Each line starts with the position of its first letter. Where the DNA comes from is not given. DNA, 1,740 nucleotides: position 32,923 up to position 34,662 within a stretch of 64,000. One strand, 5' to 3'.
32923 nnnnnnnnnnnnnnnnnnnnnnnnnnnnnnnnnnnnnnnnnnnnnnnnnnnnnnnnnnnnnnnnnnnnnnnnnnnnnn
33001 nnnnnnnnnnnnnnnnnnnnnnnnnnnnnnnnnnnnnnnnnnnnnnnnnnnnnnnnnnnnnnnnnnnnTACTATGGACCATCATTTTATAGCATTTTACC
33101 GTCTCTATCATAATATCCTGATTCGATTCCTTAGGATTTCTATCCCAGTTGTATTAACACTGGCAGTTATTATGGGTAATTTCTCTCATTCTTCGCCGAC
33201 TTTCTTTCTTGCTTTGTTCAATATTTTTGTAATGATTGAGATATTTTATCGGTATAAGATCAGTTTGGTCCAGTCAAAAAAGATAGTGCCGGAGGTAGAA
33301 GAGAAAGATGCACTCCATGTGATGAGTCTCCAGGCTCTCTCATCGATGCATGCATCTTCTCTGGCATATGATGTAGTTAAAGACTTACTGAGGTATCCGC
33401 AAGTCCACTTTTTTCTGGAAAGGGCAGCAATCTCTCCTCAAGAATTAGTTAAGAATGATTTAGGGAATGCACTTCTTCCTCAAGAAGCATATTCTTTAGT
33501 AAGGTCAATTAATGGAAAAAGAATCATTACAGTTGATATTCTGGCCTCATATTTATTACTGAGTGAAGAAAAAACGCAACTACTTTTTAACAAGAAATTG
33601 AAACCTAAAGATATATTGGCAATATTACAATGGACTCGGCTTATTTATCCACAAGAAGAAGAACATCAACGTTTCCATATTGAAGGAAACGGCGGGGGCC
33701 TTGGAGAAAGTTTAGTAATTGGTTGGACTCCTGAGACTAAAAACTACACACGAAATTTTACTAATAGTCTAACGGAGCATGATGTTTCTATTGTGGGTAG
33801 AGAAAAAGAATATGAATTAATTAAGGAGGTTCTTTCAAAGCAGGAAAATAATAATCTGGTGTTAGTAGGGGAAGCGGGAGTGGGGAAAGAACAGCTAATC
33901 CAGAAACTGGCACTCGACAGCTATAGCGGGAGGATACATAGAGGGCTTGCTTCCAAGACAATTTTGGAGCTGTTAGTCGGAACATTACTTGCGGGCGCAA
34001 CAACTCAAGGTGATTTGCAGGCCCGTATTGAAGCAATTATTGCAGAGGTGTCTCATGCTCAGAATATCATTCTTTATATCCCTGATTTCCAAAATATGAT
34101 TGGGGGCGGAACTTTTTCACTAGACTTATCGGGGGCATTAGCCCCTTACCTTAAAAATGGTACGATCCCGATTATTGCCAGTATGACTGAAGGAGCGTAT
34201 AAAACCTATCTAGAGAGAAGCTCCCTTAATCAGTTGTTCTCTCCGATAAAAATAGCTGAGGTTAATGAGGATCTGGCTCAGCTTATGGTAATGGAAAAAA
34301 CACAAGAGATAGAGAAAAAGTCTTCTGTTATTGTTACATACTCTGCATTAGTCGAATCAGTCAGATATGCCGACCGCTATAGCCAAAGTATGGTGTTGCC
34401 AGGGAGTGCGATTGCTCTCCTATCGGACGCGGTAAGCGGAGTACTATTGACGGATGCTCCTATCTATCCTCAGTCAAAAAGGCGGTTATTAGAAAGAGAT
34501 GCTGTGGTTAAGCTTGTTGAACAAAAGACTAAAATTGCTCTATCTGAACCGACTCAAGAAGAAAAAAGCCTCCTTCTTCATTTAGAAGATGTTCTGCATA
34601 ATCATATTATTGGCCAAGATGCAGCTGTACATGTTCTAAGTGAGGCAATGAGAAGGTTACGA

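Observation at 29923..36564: Tandem divergent Hsp100/Clp ATPases plus a membrane vWA protein immediately downstream of the pilin/VirB6-like pair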

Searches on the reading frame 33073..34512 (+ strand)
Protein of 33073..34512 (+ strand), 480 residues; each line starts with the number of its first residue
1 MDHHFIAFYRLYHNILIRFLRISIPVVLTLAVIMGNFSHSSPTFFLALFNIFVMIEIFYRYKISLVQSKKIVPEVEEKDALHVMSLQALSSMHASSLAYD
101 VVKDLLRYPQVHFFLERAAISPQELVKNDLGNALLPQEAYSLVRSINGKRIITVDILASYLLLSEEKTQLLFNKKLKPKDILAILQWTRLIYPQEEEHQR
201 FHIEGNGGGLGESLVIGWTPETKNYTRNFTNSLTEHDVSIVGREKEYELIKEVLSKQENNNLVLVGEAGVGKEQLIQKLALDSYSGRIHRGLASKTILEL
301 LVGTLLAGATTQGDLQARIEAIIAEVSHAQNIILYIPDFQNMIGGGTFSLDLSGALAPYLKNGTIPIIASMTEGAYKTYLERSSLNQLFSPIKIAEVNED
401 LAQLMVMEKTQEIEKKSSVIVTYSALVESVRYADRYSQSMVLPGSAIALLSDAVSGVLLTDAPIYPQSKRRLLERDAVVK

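Call 17: find_related_loci(query=A1, collection=genome_contigs, flank=10000)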
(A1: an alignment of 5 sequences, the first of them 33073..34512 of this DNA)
Query A1 (480 aa) in genome_contigs; peptide patterns used: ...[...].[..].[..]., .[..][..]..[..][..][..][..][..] (x = any residue, [..] = any of these).
159 stretches matched a pattern; 101 encode a relative of the query (tblastn E <= 1e-3); the best 80 are kept; 80 distinct loci.
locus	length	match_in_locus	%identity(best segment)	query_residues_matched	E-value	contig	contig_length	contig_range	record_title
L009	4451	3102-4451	86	1-450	0e+0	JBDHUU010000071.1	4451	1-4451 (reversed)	MAG: Candidatus Levyibacteriota bacterium isolate AS-MESO-3CA.208 NODE_77276_length_4451_cov_2.782579, whole genome shot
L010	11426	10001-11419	62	1-473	0e+0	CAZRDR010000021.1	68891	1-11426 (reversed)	MAG TPA_asm: uncultured Gammaproteobacteria bacterium isolate SRP135725_co2_727 genome assembly, contig: k141_4576658, w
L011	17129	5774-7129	46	1-454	4e-132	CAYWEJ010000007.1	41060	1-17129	MAG TPA_asm: uncultured Gammaproteobacteria bacterium isolate SRP192515_co1_134 genome assembly, contig: NODE_750_length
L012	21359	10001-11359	45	1-455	3e-129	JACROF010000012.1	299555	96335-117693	MAG: Candidatus Levyibacteriota bacterium isolate NC_groundwater_1954_Pr3_S-0.2um_39_3 scaffold_49882, whole genome shot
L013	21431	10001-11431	44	4-480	5e-127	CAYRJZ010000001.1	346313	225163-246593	MAG TPA_asm: uncultured Gammaproteobacteria bacterium isolate SRP170004_co1_576 genome assembly, contig: NODE_25_length_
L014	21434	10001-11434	44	5-480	4e-126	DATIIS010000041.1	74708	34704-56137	MAG TPA_asm: Candidatus Saccharimonadales bacterium isolate SMAG_U15671 k141_111530, whole genome shotgun sequence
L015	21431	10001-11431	41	5-480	2e-118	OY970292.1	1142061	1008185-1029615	MAG: Candidatus Levybacteria bacterium isolate MFD01916.bin.c.8 genome assembly, chromosome: 1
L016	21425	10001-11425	41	9-480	4e-117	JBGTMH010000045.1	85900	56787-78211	MAG: Patescibacteria group bacterium isolate JTS-RE358 k141_9608639, whole genome shotgun sequence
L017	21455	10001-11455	41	1-479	3e-117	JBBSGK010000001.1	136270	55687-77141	MAG: Candidatus Levyibacteriota bacterium isolate LS2_sbin.37 LS2_sbin.37_K_1061297_L_136270_cov_12.0000, whole genome s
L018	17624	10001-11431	40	6-480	7e-117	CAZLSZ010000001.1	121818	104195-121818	MAG TPA_asm: uncultured Gammaproteobacteria bacterium isolate SRP170004_co1_21 genome assembly, contig: NODE_152_length_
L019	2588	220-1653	41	4-480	2e-121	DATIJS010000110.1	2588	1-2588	MAG TPA_asm: Candidatus Saccharimonadales bacterium isolate SMAG_U15697 k141_445282, whole genome shotgun sequence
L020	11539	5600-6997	39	17-480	1e-115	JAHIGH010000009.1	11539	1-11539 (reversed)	MAG: Patescibacteria group bacterium isolate KR11_N2.mb.17 KR11_N2.mb.17_k141_5066, whole genome shotgun sequence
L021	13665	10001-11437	41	1-479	4e-115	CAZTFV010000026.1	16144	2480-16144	MAG TPA_asm: uncultured Gammaproteobacteria bacterium isolate SRP269290_co1_791 genome assembly, contig: NODE_4849_lengt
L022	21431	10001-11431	41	6-480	4e-114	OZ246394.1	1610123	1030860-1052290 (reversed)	MAG: uncultured Gammaproteobacteria bacterium isolate SRP292972_co1_11 genome assembly, chromosome: 1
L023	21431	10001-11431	39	5-480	8e-114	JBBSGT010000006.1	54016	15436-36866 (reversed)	MAG: Candidatus Levyibacteriota bacterium isolate LS2_sbin.47 LS2_sbin.47_K_242305_L_54016_cov_22.0122, whole genome sho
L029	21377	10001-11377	40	11-471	8e-107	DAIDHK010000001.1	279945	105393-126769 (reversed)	MAG TPA_asm: Candidatus Levyibacteriota bacterium isolate clean343 NODE_1_length_279945_cov_11.784799, whole genome shot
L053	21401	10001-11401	37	3-479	6e-95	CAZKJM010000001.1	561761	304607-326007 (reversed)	MAG TPA_asm: uncultured Gammaproteobacteria bacterium isolate binchicken_co20_415 genome assembly, contig: NODE_8_length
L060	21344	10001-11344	37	9-460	9e-93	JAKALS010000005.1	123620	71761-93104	MAG: bacterium isolate WY5.bin132 NODE_219_length_123620_cov_6.550169, whole genome shotgun sequence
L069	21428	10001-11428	35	3-480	6e-87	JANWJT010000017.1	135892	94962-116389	MAG: Candidatus Microgenomates bacterium isolate CRAIB_MAG74 c_000000092508, whole genome shotgun sequence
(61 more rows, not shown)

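Call 29: search_protein_families(library=pfam, proteins=[L018:5035-9576:+, L016:2682-6980:+, L015:89-3772:+, L029:7497-9578:+, L053:7273-9561:+, L069:7280-7828:+, L069:7794-9626:+, L060:7703-9565:+], max_evalue=0.001)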
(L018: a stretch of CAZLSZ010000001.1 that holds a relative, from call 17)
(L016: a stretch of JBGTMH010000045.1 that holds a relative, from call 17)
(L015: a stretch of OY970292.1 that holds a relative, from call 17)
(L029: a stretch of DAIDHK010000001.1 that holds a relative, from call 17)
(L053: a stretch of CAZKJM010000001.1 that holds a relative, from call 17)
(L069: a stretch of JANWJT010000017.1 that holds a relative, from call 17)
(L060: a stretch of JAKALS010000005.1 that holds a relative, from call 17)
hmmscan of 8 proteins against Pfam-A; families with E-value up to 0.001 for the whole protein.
L018:5035-9576:+ (1513 aa): 26 families (the best 25 are shown)
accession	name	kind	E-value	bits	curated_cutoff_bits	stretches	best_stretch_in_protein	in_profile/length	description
PF07724.20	AAA_2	-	1.1e-69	234.1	27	1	596-773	1-166/166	AAA domain (Cdc48 subfamily)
PF17871.7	AAA_lid_9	-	7.9e-25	87.2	22.8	1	456-532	1-77/104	AAA lid domain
PF10431.15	ClpB_D2-small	-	3.7e-24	85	21.9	1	779-859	1-81/81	C-terminal, D2-small domain, of ClpB protein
PF00004.35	AAA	-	3e-21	76.7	21.2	2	319-431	2-111/131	ATPase family associated with various cellular activities (AAA)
PF07728.20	AAA_5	-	4.4e-20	72.5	22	1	601-722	2-125/139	AAA domain (dynein-related subfamily)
PF13401.12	AAA_22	-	1.1e-12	48.9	27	1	313-408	3-102/130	AAA domain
PF13191.12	AAA_16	-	9.7e-09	36.4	32.6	1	296-398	2-143/167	AAA ATPase domain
PF02861.25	Clp_N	-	6.6e-08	33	20.7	1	146-193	1-50/53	Clp amino terminal domain, pathogenicity island component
PF13173.12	AAA_14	-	4.9e-07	30.2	27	0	319-400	6-75/129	AAA domain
PF05729.18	NACHT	-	3.3e-06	27.5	26.7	0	319-357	4-41/167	NACHT domain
PF00158.32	Sigma54_activat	-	4.3e-06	26.9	20.2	1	599-718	23-141/168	Sigma-54 interaction domain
PF20720.3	nSTAND3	-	1.1e-05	25.6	27.2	0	314-341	16-43/155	Novel STAND NTPase 3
PF01637.24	ATPase_2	-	2.9e-05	24.4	33.2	0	299-385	4-84/225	ATPase domain predominantly from Archaea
PF01695.23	IstB_IS21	-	2.9e-05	24.1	24.1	0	303-376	80-149/238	IstB-like ATP binding protein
PF05496.18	RuvB_N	-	3.8e-05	23.9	27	0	386-409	83-106/159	Holliday junction DNA helicase RuvB P-loop domain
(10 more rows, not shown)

L016:2682-6980:+ (1432 aa): 17 families
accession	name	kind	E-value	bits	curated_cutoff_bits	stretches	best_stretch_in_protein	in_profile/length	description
PF07724.20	AAA_2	-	3.9e-71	238.9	27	1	604-781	1-166/166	AAA domain (Cdc48 subfamily)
PF17871.7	AAA_lid_9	-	8.6e-25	87.1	22.8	1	464-529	1-66/104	AAA lid domain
PF10431.15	ClpB_D2-small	-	2.8e-22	79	21.9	1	789-867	3-81/81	C-terminal, D2-small domain, of ClpB protein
PF00004.35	AAA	-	1.1e-21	78.1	21.2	2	326-439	2-111/131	ATPase family associated with various cellular activities (AAA)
PF07728.20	AAA_5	-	1.3e-19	71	22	1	609-730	2-125/139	AAA domain (dynein-related subfamily)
PF13401.12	AAA_22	-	9.3e-12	45.8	27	1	320-411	3-97/130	AAA domain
PF00158.32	Sigma54_activat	-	3.6e-07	30.4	20.2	1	607-727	23-142/168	Sigma-54 interaction domain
PF13173.12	AAA_14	-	4.2e-07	30.5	27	0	326-406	6-74/129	AAA domain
PF13191.12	AAA_16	-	1.5e-06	29.3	32.6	1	303-349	2-51/167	AAA ATPase domain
PF13238.12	AAA_18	-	3.6e-06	27.9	29.4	0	612-650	4-44/128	AAA domain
PF05621.17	TniB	-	3e-05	24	22.4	0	323-460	36-184/189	Bacterial TniB protein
PF20720.3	nSTAND3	-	3.6e-05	23.9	27.2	0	320-348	15-43/155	Novel STAND NTPase 3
PF05729.18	NACHT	-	3.8e-05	24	26.7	0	326-364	4-41/167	NACHT domain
PF12775.13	AAA_7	-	4.5e-05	23.5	25.8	0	318-347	29-58/181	P-loop containing dynein motor region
PF01695.23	IstB_IS21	-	0.00014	21.9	24.1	0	609-627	95-113/238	IstB-like ATP binding protein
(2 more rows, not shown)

L015:89-3772:+ (1227 aa): 18 families
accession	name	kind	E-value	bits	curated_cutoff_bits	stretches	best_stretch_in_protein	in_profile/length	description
PF07724.20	AAA_2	-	5.4e-70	235.2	27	1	557-734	1-166/166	AAA domain (Cdc48 subfamily)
PF17871.7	AAA_lid_9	-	1.4e-25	89.6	22.8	1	419-492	1-74/104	AAA lid domain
PF10431.15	ClpB_D2-small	-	4.6e-24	84.7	21.9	1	740-820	1-81/81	C-terminal, D2-small domain, of ClpB protein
PF00004.35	AAA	-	9.8e-22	78.2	21.2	2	281-394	2-111/131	ATPase family associated with various cellular activities (AAA)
PF07728.20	AAA_5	-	2.8e-19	69.9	22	1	562-683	2-125/139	AAA domain (dynein-related subfamily)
PF13401.12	AAA_22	-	2.7e-12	47.6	27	2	275-367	3-98/130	AAA domain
PF13191.12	AAA_16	-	8.1e-09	36.6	32.6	0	259-304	3-51/167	AAA ATPase domain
PF05621.17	TniB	-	2.1e-07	31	22.4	1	279-415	37-184/189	Bacterial TniB protein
PF00158.32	Sigma54_activat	-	2.6e-07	30.9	20.2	1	560-680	23-142/168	Sigma-54 interaction domain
PF13173.12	AAA_14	-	1.8e-06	28.4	27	0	281-361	6-74/129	AAA domain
PF05729.18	NACHT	-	9.3e-06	26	26.7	0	281-323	4-45/167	NACHT domain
PF01637.24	ATPase_2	-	2.2e-05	24.8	33.2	0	261-301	4-44/225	ATPase domain predominantly from Archaea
PF02861.25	Clp_N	-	3.9e-05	24.2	20.7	1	108-155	1-50/53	Clp amino terminal domain, pathogenicity island component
PF12775.13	AAA_7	-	5.4e-05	23.2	25.8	0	273-302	29-58/181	P-loop containing dynein motor region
PF00005.33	ABC_tran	-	6.6e-05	24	25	0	563-583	15-35/137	ABC transporter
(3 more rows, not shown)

L029:7497-9578:+ (693 aa): 4 families
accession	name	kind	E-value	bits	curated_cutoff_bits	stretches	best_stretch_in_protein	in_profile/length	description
PF02868.21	Peptidase_M4_C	-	3.7e-34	118.4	24.4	1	359-513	1-163/165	Thermolysin metallopeptidase, alpha-helical domain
PF01447.24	Peptidase_M4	-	2.7e-08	34.8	22.4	1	286-355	71-144/145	Thermolysin metallopeptidase, catalytic domain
PF07504.19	FTP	-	7.5e-07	29.3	21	1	116-150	14-48/51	Fungalysin/Thermolysin Propeptide Motif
PF17210.9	SdrD_B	-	5.4e-06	27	29.7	1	575-641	6-75/112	SdrD B-like domain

L053:7273-9561:+ (762 aa): 7 families
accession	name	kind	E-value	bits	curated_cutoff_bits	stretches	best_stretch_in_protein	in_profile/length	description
PF02868.21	Peptidase_M4_C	-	1.6e-39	135.9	24.4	1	382-532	1-163/165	Thermolysin metallopeptidase, alpha-helical domain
PF01447.24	Peptidase_M4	-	6.6e-15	56.3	22.4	1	286-379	47-145/145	Thermolysin metallopeptidase, catalytic domain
PF17210.9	SdrD_B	-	3.1e-08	34.2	29.7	1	596-658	6-71/112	SdrD B-like domain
PF07504.19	FTP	-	4.1e-06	27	21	1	142-177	16-51/51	Fungalysin/Thermolysin Propeptide Motif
PF13620.12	CarboxypepD_reg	-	3.5e-05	24.5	32.3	1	608-652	8-55/82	Carboxypeptidase regulatory-like domain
PF17802.7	SpaA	-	0.00045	20.8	23.1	0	607-649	8-56/91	Prealbumin-like fold domain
PF13715.12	CarbopepD_reg_2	-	0.00085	19.7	32.2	0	611-652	11-51/88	CarboxypepD_reg-like domain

L069:7280-7828:+ (182 aa): 1 family
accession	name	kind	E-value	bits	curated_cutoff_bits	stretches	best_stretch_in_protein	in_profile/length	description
PF22148.1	Fervidolysin_NPro-like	-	3.1e-11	43.9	21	1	90-176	12-81/81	Fervidolysin N-terminal prodomain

L069:7794-9626:+ (610 aa): 2 families
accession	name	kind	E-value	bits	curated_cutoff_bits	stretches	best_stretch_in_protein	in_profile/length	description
PF00082.27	Peptidase_S8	-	3.5e-65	220.6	21.8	1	174-403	2-273/288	Subtilase family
PF17210.9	SdrD_B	-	6.7e-07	29.9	29.7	1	451-509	6-67/112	SdrD B-like domain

L060:7703-9565:+ (620 aa): 3 families
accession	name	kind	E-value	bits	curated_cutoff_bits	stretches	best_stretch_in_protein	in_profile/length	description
PF17210.9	SdrD_B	-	4e-10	40.3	29.7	1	464-520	6-65/112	SdrD B-like domain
PF13620.12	CarboxypepD_reg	-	1e-06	29.4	32.3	1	476-537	8-71/82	Carboxypeptidase regulatory-like domain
PF13715.12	CarbopepD_reg_2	-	9.5e-05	22.8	32.2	1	477-537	9-64/88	CarboxypepD_reg-like domain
